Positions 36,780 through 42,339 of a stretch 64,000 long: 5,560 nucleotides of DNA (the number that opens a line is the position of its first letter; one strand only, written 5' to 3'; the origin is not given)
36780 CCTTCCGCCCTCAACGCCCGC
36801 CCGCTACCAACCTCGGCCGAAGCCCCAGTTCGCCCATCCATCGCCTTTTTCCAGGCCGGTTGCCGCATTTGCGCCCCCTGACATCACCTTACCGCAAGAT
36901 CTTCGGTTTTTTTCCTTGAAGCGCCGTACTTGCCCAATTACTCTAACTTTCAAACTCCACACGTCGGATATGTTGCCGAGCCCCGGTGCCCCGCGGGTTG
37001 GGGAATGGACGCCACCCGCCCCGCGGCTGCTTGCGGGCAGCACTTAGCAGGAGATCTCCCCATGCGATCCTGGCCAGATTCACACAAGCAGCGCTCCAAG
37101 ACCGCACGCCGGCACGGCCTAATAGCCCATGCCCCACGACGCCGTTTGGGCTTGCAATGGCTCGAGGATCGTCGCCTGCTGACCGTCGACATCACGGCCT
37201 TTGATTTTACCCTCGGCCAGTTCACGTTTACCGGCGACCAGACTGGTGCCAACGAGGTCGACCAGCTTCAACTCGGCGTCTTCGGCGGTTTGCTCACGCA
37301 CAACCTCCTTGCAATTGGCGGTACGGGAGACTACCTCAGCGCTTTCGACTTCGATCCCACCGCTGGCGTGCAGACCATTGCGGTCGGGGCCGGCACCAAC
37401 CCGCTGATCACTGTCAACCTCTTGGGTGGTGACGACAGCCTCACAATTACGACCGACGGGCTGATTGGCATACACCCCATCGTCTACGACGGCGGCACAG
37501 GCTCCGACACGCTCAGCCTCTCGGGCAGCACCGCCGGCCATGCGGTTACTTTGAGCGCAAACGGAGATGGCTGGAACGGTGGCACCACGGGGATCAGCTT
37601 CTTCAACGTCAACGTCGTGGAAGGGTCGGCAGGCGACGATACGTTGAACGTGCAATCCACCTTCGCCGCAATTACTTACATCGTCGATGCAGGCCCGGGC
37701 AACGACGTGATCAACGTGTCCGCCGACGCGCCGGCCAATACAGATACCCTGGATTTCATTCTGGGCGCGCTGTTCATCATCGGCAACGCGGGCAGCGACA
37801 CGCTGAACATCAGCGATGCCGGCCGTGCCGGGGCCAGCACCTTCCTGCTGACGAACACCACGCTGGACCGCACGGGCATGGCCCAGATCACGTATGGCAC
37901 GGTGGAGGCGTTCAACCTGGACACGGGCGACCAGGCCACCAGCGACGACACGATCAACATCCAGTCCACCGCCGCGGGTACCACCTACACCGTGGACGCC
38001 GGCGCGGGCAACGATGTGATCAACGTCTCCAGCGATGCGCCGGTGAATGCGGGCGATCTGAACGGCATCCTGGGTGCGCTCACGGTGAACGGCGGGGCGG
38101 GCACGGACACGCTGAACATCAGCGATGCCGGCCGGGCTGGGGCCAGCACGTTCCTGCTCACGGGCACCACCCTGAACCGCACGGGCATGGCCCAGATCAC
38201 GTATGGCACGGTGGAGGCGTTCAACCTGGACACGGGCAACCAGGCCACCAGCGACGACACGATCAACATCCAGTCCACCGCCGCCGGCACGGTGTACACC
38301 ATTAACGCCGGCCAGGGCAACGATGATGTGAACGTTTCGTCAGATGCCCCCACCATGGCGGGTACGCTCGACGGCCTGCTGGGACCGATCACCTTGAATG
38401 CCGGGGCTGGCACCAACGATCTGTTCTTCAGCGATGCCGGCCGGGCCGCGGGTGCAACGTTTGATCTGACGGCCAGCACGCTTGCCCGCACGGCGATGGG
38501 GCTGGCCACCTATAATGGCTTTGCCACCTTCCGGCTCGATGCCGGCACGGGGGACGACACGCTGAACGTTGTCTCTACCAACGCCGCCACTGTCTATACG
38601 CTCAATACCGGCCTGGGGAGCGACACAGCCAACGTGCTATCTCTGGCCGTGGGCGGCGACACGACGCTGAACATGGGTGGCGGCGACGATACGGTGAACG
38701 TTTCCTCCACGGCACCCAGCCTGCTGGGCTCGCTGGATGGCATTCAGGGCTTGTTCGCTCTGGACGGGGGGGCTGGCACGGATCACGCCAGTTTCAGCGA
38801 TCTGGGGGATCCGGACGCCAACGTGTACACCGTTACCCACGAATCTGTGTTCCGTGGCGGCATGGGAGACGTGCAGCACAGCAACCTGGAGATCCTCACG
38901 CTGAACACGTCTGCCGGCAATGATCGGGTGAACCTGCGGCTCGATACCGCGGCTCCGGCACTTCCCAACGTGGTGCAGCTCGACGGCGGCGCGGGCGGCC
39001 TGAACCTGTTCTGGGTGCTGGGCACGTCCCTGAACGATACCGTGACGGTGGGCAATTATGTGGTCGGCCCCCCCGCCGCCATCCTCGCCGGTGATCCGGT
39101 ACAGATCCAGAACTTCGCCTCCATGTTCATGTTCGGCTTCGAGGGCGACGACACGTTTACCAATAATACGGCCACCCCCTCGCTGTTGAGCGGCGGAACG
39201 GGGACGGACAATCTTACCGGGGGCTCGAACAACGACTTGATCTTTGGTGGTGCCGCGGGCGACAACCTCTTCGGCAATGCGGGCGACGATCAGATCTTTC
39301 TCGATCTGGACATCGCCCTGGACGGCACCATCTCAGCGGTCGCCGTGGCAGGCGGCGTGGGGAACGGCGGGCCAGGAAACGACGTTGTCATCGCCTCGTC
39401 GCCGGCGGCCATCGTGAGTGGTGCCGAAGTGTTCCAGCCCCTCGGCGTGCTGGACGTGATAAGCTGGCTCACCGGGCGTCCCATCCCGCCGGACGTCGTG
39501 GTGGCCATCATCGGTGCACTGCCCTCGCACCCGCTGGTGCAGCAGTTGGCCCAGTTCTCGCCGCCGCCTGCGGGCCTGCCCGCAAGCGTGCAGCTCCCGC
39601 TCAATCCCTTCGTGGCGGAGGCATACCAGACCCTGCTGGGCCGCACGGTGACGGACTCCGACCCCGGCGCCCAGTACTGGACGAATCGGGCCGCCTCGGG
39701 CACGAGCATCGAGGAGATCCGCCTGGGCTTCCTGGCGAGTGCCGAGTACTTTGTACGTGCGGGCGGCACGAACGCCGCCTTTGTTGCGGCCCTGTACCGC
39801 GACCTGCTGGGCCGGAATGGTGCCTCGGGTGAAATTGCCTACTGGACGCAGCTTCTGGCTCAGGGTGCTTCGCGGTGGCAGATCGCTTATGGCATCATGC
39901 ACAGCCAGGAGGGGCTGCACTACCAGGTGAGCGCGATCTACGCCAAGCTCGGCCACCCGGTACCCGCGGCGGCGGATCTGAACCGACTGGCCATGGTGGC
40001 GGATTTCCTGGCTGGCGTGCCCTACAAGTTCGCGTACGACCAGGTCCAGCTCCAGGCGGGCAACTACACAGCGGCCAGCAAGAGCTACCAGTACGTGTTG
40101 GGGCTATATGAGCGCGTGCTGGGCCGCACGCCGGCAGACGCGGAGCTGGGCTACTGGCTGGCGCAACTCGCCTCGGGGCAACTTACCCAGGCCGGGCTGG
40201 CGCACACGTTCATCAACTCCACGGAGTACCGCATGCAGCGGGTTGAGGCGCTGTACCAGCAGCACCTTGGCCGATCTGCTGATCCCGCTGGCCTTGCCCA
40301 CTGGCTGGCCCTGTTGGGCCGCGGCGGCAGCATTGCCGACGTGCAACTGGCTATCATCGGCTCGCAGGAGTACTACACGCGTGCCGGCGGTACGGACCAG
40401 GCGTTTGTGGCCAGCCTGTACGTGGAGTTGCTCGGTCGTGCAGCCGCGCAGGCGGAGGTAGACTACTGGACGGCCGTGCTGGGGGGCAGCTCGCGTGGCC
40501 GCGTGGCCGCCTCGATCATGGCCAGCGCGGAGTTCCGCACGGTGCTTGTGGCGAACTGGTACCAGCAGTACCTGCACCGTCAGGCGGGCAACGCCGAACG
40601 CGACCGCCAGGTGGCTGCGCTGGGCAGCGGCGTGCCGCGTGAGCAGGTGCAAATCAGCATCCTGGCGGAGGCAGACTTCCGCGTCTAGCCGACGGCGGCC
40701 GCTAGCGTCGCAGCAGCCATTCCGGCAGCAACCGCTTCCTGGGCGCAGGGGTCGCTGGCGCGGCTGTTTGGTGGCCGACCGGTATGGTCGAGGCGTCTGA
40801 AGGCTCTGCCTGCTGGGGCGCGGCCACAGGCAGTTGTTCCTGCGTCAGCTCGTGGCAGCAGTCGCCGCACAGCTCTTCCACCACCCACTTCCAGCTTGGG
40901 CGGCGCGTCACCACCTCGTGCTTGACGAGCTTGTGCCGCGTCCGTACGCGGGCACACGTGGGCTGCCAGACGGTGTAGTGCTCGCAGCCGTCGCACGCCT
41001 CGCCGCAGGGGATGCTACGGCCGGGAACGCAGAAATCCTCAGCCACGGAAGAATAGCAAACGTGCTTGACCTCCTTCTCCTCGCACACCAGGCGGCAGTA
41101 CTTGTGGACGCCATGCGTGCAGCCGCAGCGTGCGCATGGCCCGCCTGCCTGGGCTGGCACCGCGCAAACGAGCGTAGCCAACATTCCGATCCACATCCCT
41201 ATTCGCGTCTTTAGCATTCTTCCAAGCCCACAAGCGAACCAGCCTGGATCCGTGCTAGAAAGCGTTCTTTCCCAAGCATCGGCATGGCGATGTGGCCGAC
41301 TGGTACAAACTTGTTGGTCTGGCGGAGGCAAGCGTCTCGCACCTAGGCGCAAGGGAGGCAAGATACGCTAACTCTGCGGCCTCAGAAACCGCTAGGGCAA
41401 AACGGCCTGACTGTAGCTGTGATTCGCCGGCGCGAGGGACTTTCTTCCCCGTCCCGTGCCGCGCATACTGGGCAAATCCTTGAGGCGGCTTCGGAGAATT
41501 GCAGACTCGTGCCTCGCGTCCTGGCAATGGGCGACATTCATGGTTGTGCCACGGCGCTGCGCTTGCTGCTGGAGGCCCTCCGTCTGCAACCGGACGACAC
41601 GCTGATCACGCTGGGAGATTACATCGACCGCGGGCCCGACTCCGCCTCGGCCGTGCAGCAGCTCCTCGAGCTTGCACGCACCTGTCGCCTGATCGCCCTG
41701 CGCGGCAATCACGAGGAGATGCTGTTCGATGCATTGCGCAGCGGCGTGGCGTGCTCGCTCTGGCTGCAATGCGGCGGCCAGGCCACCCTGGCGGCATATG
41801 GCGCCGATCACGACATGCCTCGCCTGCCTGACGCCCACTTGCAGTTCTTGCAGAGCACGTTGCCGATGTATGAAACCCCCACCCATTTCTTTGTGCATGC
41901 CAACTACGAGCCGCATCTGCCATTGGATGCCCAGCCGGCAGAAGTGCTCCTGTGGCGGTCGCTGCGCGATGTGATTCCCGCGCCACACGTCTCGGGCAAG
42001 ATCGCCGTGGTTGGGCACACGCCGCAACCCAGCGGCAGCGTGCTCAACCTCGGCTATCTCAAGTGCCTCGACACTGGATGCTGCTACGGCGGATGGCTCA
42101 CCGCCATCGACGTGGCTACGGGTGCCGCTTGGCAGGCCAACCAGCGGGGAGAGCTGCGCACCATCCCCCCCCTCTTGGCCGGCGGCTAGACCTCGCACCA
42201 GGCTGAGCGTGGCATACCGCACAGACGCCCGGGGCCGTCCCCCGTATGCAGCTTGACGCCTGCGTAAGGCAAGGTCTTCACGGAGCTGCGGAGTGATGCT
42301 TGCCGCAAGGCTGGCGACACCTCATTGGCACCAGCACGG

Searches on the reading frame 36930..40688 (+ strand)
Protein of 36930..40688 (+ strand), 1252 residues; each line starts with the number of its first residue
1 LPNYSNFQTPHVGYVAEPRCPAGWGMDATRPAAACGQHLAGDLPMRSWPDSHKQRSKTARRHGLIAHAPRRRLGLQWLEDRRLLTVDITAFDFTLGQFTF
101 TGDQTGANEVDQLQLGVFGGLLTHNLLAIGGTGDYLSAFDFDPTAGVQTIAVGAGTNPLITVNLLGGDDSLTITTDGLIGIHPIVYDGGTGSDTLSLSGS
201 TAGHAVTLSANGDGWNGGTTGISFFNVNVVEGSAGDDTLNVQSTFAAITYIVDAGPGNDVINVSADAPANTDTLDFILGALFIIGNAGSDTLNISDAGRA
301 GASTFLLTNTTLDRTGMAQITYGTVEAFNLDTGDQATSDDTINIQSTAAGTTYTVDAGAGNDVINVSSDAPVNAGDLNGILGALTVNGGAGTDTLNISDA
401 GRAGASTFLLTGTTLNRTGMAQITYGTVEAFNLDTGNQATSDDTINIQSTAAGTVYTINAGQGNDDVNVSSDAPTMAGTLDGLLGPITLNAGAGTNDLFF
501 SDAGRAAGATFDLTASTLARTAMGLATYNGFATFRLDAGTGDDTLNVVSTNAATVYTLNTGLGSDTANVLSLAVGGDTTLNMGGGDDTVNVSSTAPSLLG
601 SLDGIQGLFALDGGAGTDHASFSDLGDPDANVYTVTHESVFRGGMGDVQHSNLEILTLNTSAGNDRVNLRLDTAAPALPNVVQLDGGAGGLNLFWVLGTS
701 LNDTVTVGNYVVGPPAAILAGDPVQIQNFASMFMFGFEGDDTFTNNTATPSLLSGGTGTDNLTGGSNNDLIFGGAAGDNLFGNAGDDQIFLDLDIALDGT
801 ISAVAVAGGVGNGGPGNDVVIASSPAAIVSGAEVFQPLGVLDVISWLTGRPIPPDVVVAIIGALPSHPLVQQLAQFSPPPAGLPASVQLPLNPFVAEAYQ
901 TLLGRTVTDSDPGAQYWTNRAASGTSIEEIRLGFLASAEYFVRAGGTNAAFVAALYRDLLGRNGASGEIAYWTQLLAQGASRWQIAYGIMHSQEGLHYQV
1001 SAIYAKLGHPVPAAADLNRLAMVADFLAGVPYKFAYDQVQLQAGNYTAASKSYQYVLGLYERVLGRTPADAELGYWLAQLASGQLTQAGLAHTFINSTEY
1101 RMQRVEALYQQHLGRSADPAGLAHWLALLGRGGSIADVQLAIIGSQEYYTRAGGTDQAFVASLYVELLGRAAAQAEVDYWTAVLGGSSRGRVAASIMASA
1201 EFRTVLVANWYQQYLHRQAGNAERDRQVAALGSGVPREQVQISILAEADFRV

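Call 73: search_protein_families(library=pfam, proteins=[window:36930-40688:+], max_evalue=0.0001)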
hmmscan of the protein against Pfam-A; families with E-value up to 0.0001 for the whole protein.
window:36930-40688:+ (1252 aa): 2 families
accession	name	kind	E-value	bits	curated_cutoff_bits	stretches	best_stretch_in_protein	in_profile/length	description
PF13946.11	DUF4214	-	4.2e-51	171.3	23.2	4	1141-1204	3-70/72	Domain of unknown function (DUF4214)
PF00427.26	PBS_linker_poly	-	6.8e-07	29.8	28.7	0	1047-1101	61-114/126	Phycobilisome Linker polypeptide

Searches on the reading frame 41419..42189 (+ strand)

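Call 50: search_protein_families(library=pfam, proteins=[window:41419-42189:+], max_evalue=0.001)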
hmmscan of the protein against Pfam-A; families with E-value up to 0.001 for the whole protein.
window:41419-42189:+ (256 aa): 2 families
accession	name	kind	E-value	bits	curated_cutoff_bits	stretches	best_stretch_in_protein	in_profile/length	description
PF00149.33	Metallophos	-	1.2e-14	55.7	21.5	1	33-205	2-160/191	Calcineurin-like phosphoesterase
PF12850.12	Metallophos_2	-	5.7e-05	23.6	27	1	33-129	2-90/154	Calcineurin-like phosphoesterase superfamily domain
